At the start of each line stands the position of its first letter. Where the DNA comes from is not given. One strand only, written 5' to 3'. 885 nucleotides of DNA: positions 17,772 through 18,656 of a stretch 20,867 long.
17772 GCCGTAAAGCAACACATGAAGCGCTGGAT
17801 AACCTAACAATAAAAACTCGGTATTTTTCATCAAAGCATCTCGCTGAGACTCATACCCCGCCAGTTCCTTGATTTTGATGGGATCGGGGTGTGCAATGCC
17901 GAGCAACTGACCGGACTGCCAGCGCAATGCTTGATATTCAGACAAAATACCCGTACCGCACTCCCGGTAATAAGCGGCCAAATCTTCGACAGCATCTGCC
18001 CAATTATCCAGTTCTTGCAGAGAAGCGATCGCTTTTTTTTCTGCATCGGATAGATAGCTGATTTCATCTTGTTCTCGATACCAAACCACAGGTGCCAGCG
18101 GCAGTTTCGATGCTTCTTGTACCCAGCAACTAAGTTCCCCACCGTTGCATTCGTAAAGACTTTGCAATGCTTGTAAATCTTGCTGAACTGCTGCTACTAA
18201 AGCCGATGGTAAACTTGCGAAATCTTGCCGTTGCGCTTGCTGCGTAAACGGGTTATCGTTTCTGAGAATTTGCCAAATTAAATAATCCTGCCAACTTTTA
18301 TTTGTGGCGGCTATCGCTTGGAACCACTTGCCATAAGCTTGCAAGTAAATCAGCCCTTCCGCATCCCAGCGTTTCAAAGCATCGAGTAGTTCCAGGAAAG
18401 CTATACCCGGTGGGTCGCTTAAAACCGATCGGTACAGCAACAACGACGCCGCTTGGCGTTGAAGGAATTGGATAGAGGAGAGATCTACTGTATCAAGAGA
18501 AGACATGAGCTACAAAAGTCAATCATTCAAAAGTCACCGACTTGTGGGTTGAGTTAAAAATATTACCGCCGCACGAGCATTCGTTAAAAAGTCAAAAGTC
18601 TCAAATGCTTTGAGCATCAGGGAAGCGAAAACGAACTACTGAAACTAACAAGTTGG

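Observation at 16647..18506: Co-oriented DUF815 ATPase (with a 230-aa N-terminal domain of unknown function) and TerB-like protein: candidate uncharacterised two-gene module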

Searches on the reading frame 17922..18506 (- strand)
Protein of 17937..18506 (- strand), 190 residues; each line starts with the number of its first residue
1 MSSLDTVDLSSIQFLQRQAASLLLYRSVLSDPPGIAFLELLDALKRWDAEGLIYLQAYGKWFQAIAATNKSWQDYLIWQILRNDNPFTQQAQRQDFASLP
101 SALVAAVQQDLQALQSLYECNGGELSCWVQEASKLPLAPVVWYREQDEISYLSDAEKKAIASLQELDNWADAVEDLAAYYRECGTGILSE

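Call 52: search_protein_representatives(protein=window:17937-18506:-)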
Query: 190 residues. Proteins with E-value up to 0.001 (for the whole library): 178; up to 1e-10: 50; up to 1e-30: 6. The best 150 are listed.
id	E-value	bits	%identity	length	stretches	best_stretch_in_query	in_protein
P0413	1.2e-46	175.0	51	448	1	2-189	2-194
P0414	4.7e-45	169.8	56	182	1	9-167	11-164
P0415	4.6e-38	147.0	52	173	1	6-177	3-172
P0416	6.6e-36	140.0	48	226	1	10-189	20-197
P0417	7.2e-35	136.6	53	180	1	8-144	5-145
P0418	1.4e-33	132.4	44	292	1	4-189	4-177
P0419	1.1e-30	123.0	48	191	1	10-144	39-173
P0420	2.4e-30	121.9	63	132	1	9-102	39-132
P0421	4.0e-30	121.2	41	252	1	5-189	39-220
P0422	3.7e-29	118.0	47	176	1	9-143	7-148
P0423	8.0e-29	116.9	57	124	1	10-128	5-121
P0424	3.0e-27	111.8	43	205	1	11-188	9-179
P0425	3.4e-27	111.6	42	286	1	14-189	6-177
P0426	1.1e-25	106.7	42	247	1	19-188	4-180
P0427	2.0e-25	105.8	60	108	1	8-111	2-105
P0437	4.2e-17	78.7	35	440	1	11-189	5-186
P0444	4.2e-14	68.9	35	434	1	15-189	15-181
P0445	4.9e-14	68.7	42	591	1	13-133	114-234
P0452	9.1e-12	61.3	42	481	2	15-132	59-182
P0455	1.1e-11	61.1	42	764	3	15-89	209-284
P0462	9.8e-11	58.0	37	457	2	14-135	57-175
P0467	2.0e-10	56.9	41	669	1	15-132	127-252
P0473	1.1e-09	54.5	27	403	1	15-120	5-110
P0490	2.2e-08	50.3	29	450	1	19-188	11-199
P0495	6.1e-08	48.9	44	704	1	14-117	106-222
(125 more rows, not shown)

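Call 53: list_cluster_members(proteins=[P0445, P0455, P0467, P0495, P0452, P0462, P0437, P0444, P0473, P0490])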
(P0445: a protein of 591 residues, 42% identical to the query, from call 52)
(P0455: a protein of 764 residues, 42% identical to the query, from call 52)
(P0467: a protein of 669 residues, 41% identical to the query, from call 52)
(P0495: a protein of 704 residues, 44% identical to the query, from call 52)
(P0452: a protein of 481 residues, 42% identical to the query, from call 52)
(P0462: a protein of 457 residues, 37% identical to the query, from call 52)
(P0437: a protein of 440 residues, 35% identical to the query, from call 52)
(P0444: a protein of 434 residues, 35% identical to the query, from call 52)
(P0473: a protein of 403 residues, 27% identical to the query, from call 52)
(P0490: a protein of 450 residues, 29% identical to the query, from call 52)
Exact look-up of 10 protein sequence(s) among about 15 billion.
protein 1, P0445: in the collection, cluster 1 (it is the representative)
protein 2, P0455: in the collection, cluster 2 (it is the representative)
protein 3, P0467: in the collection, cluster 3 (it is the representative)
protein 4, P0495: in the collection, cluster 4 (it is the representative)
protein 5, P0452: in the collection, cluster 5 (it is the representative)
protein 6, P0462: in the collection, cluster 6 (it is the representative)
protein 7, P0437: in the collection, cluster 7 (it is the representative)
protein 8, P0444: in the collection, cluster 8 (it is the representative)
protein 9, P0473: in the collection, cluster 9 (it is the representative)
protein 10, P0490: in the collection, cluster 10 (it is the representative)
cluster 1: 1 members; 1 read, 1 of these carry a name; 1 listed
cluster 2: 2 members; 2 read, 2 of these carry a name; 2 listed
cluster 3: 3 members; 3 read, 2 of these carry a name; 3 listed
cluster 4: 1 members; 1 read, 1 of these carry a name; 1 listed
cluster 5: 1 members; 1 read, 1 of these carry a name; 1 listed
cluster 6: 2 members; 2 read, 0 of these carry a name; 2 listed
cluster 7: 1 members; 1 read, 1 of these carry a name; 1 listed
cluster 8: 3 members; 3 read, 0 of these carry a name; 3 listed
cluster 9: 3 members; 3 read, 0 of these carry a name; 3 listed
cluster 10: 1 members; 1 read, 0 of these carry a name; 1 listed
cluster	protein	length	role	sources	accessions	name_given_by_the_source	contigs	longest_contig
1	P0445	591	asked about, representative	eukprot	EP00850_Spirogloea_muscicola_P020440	SM000216S06566 [mRNA] locus=s216:130139:134427:+ [translate_table: standard]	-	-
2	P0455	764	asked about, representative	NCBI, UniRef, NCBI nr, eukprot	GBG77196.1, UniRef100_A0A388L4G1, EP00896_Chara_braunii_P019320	hypothetical protein CBR_g23523 [Chara braunii] | Uncharacterized protein n=1 Tax=Chara braunii TaxID=69332 RepID=A0A388L4G1_CHABU | GBG77196.1 hypothetical protein CBR_g23523 [Chara braunii]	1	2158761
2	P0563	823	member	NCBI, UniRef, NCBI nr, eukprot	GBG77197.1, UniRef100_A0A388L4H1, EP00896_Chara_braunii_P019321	hypothetical protein CBR_g23523 [Chara braunii] | AAA+ ATPase domain-containing protein n=1 Tax=Chara braunii TaxID=69332 ... | GBG77197.1 hypothetical protein CBR_g23523 [Chara braunii]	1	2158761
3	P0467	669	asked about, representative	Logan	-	-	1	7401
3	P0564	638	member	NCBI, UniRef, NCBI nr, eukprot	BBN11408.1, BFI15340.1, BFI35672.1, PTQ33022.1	hypothetical protein MPTK1_5g11620 [Marchantia polymorpha subsp. ruderalis] | AAA+ ATPase domain-containing protein n=2 Tax=Marchantia polymorpha TaxID=3197 ... | hypothetical protein MARPO_0093s0085 [Marchantia polymorpha]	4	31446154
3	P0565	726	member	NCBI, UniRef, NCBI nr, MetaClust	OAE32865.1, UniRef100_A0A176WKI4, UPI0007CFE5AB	hypothetical protein AXG93_955s1030 [Marchantia polymorpha subsp. ruderalis] | AAA+ ATPase domain-containing protein n=1 Tax=Marchantia polymorpha subsp. ruderalis ... | status=active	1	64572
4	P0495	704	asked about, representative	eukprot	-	TRINITY_DN3961_c0_g1_i1.p1 TRINITY_DN3961_c0_g1~~TRINITY_DN3961_c0_g1_i1.p1 ORF ...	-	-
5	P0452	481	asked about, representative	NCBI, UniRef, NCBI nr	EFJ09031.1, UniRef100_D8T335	hypothetical protein SELMODRAFT_428514 [Selaginella moellendorffii] | Uncharacterized protein n=1 Tax=Selaginella moellendorffii TaxID=88036 RepID=D8T335_SELML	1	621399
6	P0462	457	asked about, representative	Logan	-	-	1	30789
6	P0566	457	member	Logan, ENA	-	-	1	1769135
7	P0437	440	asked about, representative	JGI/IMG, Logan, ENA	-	predicted AAA+ superfamily ATPase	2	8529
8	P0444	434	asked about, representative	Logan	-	-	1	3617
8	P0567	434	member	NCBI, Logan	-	-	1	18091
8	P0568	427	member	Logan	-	-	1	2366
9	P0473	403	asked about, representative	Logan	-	-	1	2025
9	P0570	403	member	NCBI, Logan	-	-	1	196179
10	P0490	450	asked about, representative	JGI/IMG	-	-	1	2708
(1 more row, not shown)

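Call 54: search_protein_families(library=pfam, proteins=[P0445, P0455, P0467, P0495, P0452, P0462, P0437, P0444, P0473, P0490], max_evalue=0.0001)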
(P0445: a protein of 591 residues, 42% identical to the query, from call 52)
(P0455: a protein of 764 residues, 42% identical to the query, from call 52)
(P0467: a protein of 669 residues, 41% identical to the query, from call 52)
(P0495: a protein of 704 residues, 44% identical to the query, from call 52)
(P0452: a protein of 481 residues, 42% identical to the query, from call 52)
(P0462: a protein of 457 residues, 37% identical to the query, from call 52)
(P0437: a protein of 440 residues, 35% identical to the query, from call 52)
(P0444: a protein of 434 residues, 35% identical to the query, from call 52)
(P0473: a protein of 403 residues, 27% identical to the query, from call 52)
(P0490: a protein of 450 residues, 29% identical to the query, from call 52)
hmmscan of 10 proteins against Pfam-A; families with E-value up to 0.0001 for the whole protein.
P0445 (591 aa): 2 families
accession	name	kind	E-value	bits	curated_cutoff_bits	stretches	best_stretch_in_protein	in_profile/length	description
PF05673.19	DUF815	-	4.7e-19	69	23.8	1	364-491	28-153/249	Protein of unknown function (DUF815)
PF13191.12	AAA_16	-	2.9e-05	25.1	32.6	0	370-429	6-63/167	AAA ATPase domain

P0455 (764 aa): 3 families
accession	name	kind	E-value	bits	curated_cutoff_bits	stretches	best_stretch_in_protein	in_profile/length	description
PF05673.19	DUF815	-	4.1e-35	121.6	23.8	1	548-761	34-244/249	Protein of unknown function (DUF815)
PF13191.12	AAA_16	-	6.2e-06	27.2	32.6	1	551-596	9-52/167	AAA ATPase domain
PF25199.1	nSTAND_NTPase5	-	4e-05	23.9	34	1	547-636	21-109/145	Novel STAND NTPase 5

P0467 (669 aa): 2 families
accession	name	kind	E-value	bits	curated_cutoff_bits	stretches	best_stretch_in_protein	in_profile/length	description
PF05673.19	DUF815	-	2.7e-22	79.6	23.8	1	431-664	29-245/249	Protein of unknown function (DUF815)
PF13191.12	AAA_16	-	1.8e-06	29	32.6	1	436-480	6-49/167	AAA ATPase domain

P0495 (704 aa): 1 family
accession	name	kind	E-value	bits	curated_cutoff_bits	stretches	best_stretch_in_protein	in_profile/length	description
PF05673.19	DUF815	-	1.3e-18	67.6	23.8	1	465-584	34-149/249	Protein of unknown function (DUF815)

P0452 (481 aa): 1 family
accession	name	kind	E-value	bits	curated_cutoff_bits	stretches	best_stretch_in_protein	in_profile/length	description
PF05673.19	DUF815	-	2.8e-20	73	23.8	1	309-477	60-242/249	Protein of unknown function (DUF815)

P0462 (457 aa): 0 families

P0437 (440 aa): 3 families
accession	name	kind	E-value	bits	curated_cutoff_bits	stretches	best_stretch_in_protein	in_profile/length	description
PF05673.19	DUF815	-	1.1e-93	313.5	23.8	1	187-435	2-247/249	Protein of unknown function (DUF815)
PF00004.35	AAA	-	5.2e-07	30.6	21.2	1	242-343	1-116/131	ATPase family associated with various cellular activities (AAA)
PF13191.12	AAA_16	-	5.4e-05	24.2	32.6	0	240-271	25-56/167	AAA ATPase domain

P0444 (434 aa): 4 families
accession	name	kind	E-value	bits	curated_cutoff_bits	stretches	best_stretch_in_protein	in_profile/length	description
PF05673.19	DUF815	-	8.6e-94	313.8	23.8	1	182-424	2-246/249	Protein of unknown function (DUF815)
PF00004.35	AAA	-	3e-07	31.4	21.2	1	233-294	1-67/131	ATPase family associated with various cellular activities (AAA)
PF13191.12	AAA_16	-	4.5e-06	27.7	32.6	1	213-264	8-58/167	AAA ATPase domain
PF20720.3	nSTAND3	-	1.7e-05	25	27.2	1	232-293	19-74/155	Novel STAND NTPase 3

P0473 (403 aa): 3 families
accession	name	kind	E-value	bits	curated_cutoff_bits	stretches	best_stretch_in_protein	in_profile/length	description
PF05673.19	DUF815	-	4.5e-91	304.9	23.8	1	163-401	5-245/249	Protein of unknown function (DUF815)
PF13191.12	AAA_16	-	4.7e-06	27.6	32.6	1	191-252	7-66/167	AAA ATPase domain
PF00004.35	AAA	-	5.6e-06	27.3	21.2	1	212-271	1-66/131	ATPase family associated with various cellular activities (AAA)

P0490 (450 aa): 4 families
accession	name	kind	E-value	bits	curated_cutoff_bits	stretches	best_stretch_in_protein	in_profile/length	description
PF05673.19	DUF815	-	9.2e-99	330.1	23.8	1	202-443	3-248/249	Protein of unknown function (DUF815)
PF13191.12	AAA_16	-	1.4e-06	29.4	32.6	1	229-301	6-73/167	AAA ATPase domain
PF00004.35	AAA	-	5.2e-06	27.4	21.2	1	251-357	1-122/131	ATPase family associated with various cellular activities (AAA)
PF20720.3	nSTAND3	-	4.6e-05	23.6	27.2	1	249-311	18-74/155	Novel STAND NTPase 3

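Call 56: predict_structure(alignment_id=A4)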
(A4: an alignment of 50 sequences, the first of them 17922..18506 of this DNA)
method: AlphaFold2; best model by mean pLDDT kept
length: 195 residues; sequences in the alignment: 50
mean_pLDDT: 85.2   pTM: 0.82
mean pLDDT of the five models: 85.2, 83.1, 82.1, 82.0, 63.8
residues with pLDDT >= 90: 109; 70-90: 57; 50-70: 22; < 50: 7
segments of 3 or more residues with pLDDT < 50: 147-149
pLDDT, mean of each block of 10 residues (from residue 1): 69 94 95 95 86 91 90 91 93 94 97 94 84 74 52 82 91 93 73 52
secondary structure, 60 per line:
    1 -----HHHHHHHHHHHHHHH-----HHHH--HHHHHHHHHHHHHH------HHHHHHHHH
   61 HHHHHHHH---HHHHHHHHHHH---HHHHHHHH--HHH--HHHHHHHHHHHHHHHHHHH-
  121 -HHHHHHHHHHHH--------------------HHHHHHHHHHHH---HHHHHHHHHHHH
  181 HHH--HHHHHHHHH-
elements in order: H6-20 H26-29 H32-45 H52-68 H72-82 H86-93 H101-119 H122-133 H154-165 H169-183 H186-194

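Call 79: find_encoding_contigs(protein=P0570, flank=6000, max_places=2)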
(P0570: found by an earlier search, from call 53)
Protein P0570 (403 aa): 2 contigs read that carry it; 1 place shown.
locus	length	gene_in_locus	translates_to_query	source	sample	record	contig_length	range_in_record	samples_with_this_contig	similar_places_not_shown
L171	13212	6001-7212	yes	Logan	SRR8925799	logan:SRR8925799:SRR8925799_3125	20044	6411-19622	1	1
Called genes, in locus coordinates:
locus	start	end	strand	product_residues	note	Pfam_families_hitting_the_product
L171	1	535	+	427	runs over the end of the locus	PF00890:FAD_binding_2, PF01266:DAO, PF01494:FAD_binding_3, PF03486:HI0933_like, PF12831:FAD_oxidored, PF13450:NAD_binding_8, PF01266:DAO, PF26311:ETF-QO_FixC_C, +5 more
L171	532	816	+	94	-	PF05187:Fer4_ETF_QO (weak)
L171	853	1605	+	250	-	PF01012:ETF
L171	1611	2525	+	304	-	PF01012:ETF, PF00766:ETF_alpha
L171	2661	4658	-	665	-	PF00724:Oxidored_FMN, PF01266:DAO (faint), PF01262:AlaDh_PNT_C (faint), PF07992:Pyr_redox_2, PF00890:FAD_binding_2 (weak), PF03486:HI0933_like (weak), PF12831:FAD_oxidored, PF13450:NAD_binding_8 (weak), +3 more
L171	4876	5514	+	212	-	PF01712:dNK, PF13238:AAA_18 (faint)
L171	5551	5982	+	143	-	-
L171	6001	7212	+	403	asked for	PF05673:DUF815, PF13191:AAA_16 (weak), PF00004:AAA (weak)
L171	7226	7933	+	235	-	PF02517:Rce1-like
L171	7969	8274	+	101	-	PF09723:Zn_ribbon_8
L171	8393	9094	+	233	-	PF00702:Hydrolase, PF13419:HAD_2, PF13242:Hydrolase_like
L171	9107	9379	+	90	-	PF10719:ComFB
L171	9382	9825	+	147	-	PF00075:RNase_H, PF13456:RVT_3 (weak)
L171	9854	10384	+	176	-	PF00132:Hexapep, PF14602:Hexapep_2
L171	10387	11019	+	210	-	PF03692:CxxCxxCC (weak)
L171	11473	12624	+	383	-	PF13433:Peripla_BP_5, PF13458:Peripla_BP_6, PF01094:ANF_receptor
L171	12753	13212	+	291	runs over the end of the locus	PF02653:BPD_transp_2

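Call 80: find_encoding_contigs(protein=P0567, flank=6000, max_places=2)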
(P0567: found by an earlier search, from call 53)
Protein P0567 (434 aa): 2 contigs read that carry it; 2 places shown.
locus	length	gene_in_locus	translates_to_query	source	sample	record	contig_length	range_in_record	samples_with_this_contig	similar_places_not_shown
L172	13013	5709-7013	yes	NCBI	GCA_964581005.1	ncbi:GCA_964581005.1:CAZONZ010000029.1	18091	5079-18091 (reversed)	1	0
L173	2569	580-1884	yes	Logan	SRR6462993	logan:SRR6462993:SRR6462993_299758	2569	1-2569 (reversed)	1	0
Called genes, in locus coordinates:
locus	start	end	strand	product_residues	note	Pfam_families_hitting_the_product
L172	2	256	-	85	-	?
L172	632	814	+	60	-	-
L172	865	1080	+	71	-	-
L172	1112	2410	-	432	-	PF00202:Aminotran_3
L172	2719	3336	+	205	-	PF13545:HTH_Crp_2, PF00325:Crp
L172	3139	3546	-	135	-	-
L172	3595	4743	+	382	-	PF01018:GTP1_OBG, PF00009:GTP_EFTU (faint), PF01926:MMR_HSR1, PF02421:FeoB_N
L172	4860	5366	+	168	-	PF01844:HNH, PF14279:HNH_5, PF13395:HNH_4 (weak)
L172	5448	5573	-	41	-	-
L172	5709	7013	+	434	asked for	PF13191:AAA_16 (faint), PF00004:AAA (faint), PF05673:DUF815, PF20720:nSTAND3 (faint)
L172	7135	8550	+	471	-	PF03446:NAD_binding_2, PF00393:6PGD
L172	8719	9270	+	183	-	PF05991:NYN_YacP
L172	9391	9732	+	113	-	-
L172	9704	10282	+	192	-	-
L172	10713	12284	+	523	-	PF02517:Rce1-like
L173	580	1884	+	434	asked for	PF13191:AAA_16 (faint), PF00004:AAA (faint), PF05673:DUF815, PF20720:nSTAND3 (faint)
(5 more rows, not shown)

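Call 88: search_protein_families(library=pfam, proteins=[L171:5551-5982:+], max_evalue=1)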
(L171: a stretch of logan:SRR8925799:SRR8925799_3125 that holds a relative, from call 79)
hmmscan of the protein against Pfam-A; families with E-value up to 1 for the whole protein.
L171:5551-5982:+ (143 aa): 2 families
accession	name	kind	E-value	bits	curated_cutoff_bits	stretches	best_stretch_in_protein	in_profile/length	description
PF00517.22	GP41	-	0.19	12.1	29.6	1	35-95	126-184/197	Retroviral envelope protein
PF03073.20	TspO_MBR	-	0.84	9.8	24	1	38-90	51-106/145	TspO/MBR family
